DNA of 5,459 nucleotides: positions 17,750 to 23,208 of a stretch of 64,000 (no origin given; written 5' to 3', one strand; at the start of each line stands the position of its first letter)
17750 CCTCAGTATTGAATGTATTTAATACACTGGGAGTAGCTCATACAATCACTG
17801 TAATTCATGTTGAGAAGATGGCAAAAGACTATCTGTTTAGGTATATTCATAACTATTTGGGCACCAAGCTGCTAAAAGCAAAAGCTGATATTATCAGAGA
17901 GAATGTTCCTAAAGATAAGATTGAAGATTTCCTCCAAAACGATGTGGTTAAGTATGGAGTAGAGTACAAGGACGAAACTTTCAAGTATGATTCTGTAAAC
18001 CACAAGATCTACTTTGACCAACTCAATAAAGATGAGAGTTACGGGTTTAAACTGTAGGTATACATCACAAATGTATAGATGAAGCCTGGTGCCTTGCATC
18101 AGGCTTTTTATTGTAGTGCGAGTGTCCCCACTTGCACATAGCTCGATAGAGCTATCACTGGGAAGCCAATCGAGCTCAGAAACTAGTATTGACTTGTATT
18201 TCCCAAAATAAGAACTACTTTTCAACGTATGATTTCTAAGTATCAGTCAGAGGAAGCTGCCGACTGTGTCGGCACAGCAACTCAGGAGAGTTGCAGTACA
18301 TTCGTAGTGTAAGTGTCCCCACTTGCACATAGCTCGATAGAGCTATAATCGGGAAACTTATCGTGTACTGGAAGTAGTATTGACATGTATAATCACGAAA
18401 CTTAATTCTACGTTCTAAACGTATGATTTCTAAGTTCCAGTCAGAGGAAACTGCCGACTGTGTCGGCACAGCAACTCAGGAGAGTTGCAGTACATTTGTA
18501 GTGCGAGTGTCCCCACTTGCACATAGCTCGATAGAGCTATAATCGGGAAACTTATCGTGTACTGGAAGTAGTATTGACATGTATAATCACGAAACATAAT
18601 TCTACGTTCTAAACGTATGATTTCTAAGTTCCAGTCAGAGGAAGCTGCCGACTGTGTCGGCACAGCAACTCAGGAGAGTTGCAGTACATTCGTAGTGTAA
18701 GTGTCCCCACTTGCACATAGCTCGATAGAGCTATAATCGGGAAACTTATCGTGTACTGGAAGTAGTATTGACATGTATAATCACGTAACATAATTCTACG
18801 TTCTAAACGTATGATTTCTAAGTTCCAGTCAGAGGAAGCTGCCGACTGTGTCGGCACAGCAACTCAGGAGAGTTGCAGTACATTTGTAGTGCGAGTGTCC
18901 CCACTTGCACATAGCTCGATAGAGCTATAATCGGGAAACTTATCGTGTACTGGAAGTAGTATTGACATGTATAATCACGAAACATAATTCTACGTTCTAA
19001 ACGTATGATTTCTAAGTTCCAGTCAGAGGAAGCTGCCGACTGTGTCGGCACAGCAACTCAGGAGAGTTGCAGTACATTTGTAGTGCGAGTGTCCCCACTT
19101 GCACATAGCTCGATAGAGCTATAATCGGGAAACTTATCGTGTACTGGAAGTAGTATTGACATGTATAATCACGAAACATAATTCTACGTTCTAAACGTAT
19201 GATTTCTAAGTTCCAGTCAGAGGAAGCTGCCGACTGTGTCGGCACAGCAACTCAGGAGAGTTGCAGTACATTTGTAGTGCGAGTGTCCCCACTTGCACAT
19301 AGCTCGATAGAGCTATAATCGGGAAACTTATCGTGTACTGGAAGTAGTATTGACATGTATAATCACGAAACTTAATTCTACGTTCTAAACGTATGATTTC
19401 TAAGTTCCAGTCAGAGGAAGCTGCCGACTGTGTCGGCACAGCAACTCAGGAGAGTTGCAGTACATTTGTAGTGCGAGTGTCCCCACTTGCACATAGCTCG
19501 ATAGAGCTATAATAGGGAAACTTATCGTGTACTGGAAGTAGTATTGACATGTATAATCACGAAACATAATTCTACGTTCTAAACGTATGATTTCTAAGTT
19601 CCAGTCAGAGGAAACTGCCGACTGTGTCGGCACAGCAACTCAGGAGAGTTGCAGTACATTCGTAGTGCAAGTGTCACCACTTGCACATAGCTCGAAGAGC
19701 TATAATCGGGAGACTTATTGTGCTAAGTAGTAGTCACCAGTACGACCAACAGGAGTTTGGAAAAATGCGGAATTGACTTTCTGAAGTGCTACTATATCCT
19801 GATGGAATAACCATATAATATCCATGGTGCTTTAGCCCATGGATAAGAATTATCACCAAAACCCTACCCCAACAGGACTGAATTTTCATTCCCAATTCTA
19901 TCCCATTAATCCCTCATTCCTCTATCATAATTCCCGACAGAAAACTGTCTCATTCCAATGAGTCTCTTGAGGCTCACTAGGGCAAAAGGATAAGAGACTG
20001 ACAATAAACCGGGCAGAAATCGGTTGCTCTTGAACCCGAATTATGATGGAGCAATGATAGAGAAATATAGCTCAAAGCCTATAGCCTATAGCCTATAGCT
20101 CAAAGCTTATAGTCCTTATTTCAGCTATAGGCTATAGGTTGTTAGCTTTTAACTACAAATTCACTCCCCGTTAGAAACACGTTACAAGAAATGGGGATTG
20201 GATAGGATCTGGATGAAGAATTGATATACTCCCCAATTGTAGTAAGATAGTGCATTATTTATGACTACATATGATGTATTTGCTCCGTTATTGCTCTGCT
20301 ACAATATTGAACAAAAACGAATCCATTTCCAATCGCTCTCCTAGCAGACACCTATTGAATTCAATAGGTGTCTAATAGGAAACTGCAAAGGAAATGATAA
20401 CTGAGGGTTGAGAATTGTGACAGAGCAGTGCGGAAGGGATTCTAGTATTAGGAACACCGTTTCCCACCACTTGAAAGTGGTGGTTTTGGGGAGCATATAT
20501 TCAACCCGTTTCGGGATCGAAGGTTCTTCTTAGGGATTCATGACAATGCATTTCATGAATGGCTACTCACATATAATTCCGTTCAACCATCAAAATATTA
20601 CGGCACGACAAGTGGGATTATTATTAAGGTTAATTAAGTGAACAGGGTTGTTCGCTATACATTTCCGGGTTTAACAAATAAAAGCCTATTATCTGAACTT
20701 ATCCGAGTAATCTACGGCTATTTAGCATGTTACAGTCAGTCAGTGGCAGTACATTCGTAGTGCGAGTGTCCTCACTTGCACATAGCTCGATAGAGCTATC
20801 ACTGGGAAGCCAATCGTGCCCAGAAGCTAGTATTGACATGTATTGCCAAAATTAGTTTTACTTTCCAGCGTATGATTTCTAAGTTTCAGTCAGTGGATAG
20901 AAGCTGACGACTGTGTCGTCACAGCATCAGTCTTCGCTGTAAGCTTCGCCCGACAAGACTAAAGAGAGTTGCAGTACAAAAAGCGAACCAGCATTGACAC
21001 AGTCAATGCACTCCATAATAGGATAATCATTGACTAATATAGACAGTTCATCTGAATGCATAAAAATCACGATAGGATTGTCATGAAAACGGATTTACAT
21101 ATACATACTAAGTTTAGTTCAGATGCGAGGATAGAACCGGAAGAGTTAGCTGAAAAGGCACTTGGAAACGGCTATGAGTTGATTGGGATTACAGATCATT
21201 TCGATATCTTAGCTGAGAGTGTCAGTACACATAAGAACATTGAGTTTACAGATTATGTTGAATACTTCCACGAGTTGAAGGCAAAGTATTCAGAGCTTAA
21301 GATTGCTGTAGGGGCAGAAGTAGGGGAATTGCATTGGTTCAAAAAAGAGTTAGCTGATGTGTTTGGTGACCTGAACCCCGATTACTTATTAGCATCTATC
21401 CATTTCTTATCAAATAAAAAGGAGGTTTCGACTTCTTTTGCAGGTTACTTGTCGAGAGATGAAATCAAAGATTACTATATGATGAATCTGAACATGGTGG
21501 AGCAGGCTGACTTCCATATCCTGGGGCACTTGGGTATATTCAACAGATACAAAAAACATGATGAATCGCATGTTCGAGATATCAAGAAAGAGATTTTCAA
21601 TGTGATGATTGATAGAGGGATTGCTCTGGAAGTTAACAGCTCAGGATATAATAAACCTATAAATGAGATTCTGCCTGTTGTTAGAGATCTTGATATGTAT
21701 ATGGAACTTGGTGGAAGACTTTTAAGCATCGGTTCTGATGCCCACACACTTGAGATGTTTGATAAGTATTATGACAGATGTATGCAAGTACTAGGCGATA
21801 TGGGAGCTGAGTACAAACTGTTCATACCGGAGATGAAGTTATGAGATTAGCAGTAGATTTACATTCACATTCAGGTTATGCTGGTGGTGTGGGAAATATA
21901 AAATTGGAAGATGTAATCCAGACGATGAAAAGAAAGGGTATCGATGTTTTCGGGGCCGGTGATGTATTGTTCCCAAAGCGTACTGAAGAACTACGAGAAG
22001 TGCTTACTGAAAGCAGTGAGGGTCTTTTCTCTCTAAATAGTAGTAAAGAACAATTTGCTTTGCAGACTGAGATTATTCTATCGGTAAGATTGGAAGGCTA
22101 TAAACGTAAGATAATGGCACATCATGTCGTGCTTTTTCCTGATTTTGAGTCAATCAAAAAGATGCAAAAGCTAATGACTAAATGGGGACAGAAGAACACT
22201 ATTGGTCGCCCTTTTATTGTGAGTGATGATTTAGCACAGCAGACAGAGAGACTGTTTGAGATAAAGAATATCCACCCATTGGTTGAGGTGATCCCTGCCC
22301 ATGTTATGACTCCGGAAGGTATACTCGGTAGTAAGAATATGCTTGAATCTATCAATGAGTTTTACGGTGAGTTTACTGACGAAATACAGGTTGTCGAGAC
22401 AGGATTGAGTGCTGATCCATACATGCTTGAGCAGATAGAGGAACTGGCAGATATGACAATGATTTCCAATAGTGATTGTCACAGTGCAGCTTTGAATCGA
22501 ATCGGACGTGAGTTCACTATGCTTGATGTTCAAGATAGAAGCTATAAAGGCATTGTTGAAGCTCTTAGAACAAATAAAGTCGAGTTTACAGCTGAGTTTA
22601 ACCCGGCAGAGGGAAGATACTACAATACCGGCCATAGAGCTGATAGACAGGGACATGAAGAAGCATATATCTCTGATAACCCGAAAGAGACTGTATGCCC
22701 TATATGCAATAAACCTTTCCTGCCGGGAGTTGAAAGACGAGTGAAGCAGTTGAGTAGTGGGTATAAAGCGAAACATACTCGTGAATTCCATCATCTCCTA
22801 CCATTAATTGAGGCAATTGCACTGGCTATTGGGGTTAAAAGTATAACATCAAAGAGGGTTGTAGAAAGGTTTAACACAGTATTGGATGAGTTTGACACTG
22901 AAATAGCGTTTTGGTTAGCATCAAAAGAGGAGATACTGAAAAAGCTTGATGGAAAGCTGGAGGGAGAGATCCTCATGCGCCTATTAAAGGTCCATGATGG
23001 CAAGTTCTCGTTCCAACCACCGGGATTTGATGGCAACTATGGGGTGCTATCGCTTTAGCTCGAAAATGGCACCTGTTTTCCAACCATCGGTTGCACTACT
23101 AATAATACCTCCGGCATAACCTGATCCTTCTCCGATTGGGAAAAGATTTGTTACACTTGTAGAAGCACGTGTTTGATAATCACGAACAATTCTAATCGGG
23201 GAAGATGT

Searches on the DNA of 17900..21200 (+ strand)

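Call 5: search_rna_families(source=window, start=17900, end=21200, threshold=evalue, max_evalue=10, show_alignments=3)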
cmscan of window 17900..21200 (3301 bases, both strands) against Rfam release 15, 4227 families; matches with E-value up to 10: 9.
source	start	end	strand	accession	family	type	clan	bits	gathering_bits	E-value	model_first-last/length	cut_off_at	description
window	20068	20155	-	RF03940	MIR9563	Gene; miRNA;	-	34.6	90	0.0004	1-127/127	no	MIR9563 microRNA precursor family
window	19812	19847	-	RF01853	mtDNA_ssA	Gene; antisense;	-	27.4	40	0.5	1-106/106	no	Mitochondrial DNA control region secondary structure A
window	20323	20395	-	RF00910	mir-873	Gene; miRNA;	-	22.7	95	0.1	1-77/77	no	mir-873 microRNA precursor family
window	20067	20149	+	RF01490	rli51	Cis-reg;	-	22.2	48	1.2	1-121/121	no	Listeria snRNA rli51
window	20070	20153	-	RF00931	mir-879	Gene; miRNA;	-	20.9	90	0.63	1-74/74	no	mir-879 microRNA precursor family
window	20321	20399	-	RF03491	mir-3146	Gene; miRNA;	-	19.3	96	3.7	1-79/79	no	mir-3146 microRNA precursor family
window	20079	20145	+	RF00931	mir-879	Gene; miRNA;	-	18.1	90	3.9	1-74/74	no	mir-879 microRNA precursor family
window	20086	20137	+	RF03284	mir-4637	Gene; miRNA;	-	18.1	89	6.5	1-84/84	no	mir-4637 microRNA precursor family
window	18044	18058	+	RF01104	SBWMV2_UPD-PKb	Cis-reg;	-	17.8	39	4.7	1-29/29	no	Pseudoknot of upstream pseudoknot domain (UPD) of the 3'UTR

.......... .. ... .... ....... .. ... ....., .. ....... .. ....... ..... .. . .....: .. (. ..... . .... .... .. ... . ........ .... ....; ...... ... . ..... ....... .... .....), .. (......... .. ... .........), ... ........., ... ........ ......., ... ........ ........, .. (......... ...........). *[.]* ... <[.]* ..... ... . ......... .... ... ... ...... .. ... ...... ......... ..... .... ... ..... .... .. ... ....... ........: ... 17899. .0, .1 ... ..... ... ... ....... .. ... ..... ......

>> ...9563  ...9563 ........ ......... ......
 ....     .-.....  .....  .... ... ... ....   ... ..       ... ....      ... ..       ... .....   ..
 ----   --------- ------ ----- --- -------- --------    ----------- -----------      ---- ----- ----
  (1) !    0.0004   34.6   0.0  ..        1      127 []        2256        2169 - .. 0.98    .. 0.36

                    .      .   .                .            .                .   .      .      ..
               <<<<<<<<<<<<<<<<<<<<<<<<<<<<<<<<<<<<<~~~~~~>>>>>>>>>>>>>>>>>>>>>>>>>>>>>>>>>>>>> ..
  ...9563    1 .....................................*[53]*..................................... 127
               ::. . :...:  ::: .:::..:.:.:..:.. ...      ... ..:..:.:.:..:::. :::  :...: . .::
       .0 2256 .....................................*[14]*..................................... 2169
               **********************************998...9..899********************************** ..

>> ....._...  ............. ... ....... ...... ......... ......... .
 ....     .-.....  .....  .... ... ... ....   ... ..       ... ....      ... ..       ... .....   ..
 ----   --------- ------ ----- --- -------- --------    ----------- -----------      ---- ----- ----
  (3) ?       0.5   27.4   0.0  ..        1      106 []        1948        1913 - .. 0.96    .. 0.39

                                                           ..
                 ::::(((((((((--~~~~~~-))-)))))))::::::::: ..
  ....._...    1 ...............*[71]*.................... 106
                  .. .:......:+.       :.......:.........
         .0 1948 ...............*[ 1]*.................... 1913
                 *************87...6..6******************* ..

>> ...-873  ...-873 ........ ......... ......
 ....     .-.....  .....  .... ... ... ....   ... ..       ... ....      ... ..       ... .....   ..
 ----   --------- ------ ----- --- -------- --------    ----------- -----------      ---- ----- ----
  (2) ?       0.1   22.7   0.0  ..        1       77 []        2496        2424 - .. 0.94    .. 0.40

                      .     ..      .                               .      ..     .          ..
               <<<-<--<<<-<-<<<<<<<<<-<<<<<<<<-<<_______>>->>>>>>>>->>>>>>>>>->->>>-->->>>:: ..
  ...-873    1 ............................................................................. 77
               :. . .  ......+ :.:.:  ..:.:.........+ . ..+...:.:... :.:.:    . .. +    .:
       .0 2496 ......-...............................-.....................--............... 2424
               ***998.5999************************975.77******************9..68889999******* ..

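Call 12: search_dna_similar(query=window:18380-18767:+, collection=phages, mode=distant)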
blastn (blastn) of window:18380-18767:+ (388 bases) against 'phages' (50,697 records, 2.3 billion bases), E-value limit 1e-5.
No match.

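Call 13: search_dna_similar(query=window:18380-18767:+, collection=plasmids, mode=distant)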
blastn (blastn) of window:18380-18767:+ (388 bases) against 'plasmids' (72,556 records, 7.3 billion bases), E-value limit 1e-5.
No match.

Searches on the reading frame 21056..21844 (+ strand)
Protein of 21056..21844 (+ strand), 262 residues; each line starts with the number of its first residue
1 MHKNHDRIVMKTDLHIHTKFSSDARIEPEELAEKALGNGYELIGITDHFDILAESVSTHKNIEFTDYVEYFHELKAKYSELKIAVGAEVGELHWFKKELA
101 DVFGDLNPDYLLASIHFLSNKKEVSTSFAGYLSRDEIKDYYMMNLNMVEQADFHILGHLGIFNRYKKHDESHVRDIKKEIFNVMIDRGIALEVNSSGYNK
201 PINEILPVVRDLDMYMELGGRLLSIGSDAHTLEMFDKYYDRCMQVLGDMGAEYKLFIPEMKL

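Call 11: search_protein_families(library=pfam, proteins=[window:21056-21844:+], max_evalue=0.01)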
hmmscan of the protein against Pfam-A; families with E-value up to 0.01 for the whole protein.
window:21056-21844:+ (262 aa): 1 family
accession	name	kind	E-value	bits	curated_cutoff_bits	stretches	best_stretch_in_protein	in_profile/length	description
PF02811.25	PHP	-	9.6e-20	72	26.4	1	13-196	1-164/164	PHP domain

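Call 15: find_encoding_contigs(protein=window:21056-21844:+, flank=10000, max_places=10)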
Protein window:21056-21844:+ (262 aa): no gene with exactly this product is on record in the collection.

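Call 16: find_related_loci(query=window:21056-21844:+, collection=viral_contigs, flank=5000)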
Query window:21056-21844:+ (262 aa) in viral_contigs; peptide patterns used: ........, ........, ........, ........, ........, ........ (x = any residue, [..] = any of these).
3 stretches matched a pattern, but none encodes a relative of the query by tblastn (E <= 1e-3).

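Call 18: find_encoding_contigs(protein=window:21083-21844:+, flank=10000, max_places=10)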
Protein window:21083-21844:+ (253 aa): no gene with exactly this product is on record in the collection.

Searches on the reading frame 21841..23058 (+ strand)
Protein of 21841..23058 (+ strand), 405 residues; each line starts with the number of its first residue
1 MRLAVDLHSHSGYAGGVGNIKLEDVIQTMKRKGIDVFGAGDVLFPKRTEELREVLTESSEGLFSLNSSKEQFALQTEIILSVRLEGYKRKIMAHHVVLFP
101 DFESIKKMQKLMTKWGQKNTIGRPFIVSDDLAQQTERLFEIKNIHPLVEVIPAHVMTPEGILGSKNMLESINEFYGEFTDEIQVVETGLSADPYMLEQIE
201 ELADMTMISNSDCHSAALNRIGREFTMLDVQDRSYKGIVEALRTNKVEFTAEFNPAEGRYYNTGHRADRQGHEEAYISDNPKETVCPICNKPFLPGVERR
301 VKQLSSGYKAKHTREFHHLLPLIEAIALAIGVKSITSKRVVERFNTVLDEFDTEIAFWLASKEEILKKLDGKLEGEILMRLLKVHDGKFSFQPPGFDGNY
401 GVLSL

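Call 11: search_protein_families(library=pfam, proteins=[window:21841-23058:+], max_evalue=0.01)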
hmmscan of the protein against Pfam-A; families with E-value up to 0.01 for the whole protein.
window:21841-23058:+ (405 aa): 2 families
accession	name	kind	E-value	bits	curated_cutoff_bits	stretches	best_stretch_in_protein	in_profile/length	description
PF02811.25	PHP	-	0.0086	16.9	26.4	0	6-114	1-94/164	PHP domain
PF13263.12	PHP_C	-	0.0092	15.9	21.3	0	205-246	16-55/56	PHP-associated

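Call 70: find_homologous_proteins(query=window:21841-23058:+, max_evalue=1e-30)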
Query window:21841-23058:+ (405 aa): 1084 proteins with E <= 1e-30 among 8000 candidates; the best 120 are listed.
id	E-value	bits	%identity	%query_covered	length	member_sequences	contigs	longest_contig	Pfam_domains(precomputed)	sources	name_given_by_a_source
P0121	9.1e-269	909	100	100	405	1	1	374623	PF27218.1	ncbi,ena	-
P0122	2.1e-224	763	82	100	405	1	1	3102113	-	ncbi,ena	-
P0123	5.2e-184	630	69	100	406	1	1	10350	-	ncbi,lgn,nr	ncbi:MAG: hypothetical protein JXR56_04980 [Candidatus Cloacimonetes bacterium]|nr:hypothetical prot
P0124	2.8e-179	614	67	100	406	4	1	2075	-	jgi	-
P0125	7.2e-157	540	60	100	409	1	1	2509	-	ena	-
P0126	1.9e-154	532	59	100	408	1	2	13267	-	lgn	-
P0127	5.1e-154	531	59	100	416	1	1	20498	-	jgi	-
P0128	1.6e-152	526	60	100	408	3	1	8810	-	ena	-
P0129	2.3e-152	526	58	100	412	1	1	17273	-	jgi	jgi:uncharacterized protein (TIGR00375 family)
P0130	3.0e-152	525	56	100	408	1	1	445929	-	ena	-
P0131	2.0e-151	523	57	100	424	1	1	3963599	-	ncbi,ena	-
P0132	4.7e-151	521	57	100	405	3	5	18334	-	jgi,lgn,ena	jgi:uncharacterized protein (TIGR00375 family)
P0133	7.4e-151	521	58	100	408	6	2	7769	-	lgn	-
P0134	1.6e-150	520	58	100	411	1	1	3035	PF27218.1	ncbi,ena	-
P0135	1.7e-150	519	57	100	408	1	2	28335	-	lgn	-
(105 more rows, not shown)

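Call 71: find_encoding_contigs(protein=P0122, flank=10000, max_places=3)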
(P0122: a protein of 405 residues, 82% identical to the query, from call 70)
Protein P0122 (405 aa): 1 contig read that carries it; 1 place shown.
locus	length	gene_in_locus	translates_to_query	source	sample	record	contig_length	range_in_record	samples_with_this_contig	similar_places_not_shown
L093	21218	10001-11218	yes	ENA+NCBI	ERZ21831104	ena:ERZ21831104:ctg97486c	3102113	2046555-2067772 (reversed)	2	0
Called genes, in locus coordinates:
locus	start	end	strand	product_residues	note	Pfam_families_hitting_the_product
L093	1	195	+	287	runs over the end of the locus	PF16881:LIAS_N (faint), PF04055:Radical_SAM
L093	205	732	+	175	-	PF02482:Ribosomal_S30AE, PF16321:Ribosom_S30AE_C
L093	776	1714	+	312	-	PF02603:Hpr_kinase_N, PF07475:Hpr_kinase_C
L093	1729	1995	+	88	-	PF00381:PTS-HPr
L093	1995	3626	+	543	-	PF05524:PEP-utilisers_N, PF00391:PEP-utilizers, PF02896:PEP-utilizers_C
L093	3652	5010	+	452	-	PF00342:PGI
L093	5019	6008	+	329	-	PF10432:bact-PGI_C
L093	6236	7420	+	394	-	PF07690:MFS_1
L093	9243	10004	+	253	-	PF02811:PHP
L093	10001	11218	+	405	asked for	-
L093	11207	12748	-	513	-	PF28550:DUF8436, PF00070:Pyr_redox (faint), PF03486:HI0933_like (weak), PF07992:Pyr_redox_2 (faint), PF21688:FAD-depend_C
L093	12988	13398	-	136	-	-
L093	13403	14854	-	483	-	-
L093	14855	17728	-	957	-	PF12895:ANAPC3 (faint), PF09976:TPR_21 (faint), PF13174:TPR_6 (faint), PF13424:TPR_12 (faint), PF13428:TPR_14 (faint), PF14559:TPR_19 (faint), PF00515:TPR_1 (faint), PF13432:TPR_16 (weak), +8 more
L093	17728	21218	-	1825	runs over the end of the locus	PF00069:Pkinase, PF07714:PK_Tyr_Ser-Thr, PF00515:TPR_1 (faint), PF13191:AAA_16 (weak), PF01535:PPR (faint), PF07719:TPR_2 (faint), PF13424:TPR_12, PF02518:HATPase_c, +6 more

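Call 72: find_encoding_contigs(protein=P0123, flank=10000, max_places=3)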
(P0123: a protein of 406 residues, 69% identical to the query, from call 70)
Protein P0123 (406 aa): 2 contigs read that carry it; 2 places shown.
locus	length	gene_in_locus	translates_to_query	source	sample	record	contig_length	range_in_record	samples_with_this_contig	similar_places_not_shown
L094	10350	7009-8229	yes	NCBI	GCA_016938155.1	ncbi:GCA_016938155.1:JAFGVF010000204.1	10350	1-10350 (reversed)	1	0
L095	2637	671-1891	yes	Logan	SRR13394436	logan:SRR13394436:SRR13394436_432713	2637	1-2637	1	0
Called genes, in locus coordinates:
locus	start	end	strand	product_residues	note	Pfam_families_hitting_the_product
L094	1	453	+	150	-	PF00271:Helicase_C (weak)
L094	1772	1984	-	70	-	-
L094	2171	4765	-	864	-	PF13426:PAS_9 (faint), PF08447:PAS_3, PF08448:PAS_4, PF00512:HisKA, PF02518:HATPase_c, PF00072:Response_reg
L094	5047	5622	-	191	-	PF03352:Adenine_glyco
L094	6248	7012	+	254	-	PF02811:PHP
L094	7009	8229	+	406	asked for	-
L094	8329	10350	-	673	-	PF06119:NIDO (faint), PF13860:FlgD_ig, PF18962:Por_Secre_tail (weak)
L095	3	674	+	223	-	?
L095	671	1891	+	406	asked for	-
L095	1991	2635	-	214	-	?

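Call 73: find_encoding_contigs(protein=P0121, flank=10000, max_places=3)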
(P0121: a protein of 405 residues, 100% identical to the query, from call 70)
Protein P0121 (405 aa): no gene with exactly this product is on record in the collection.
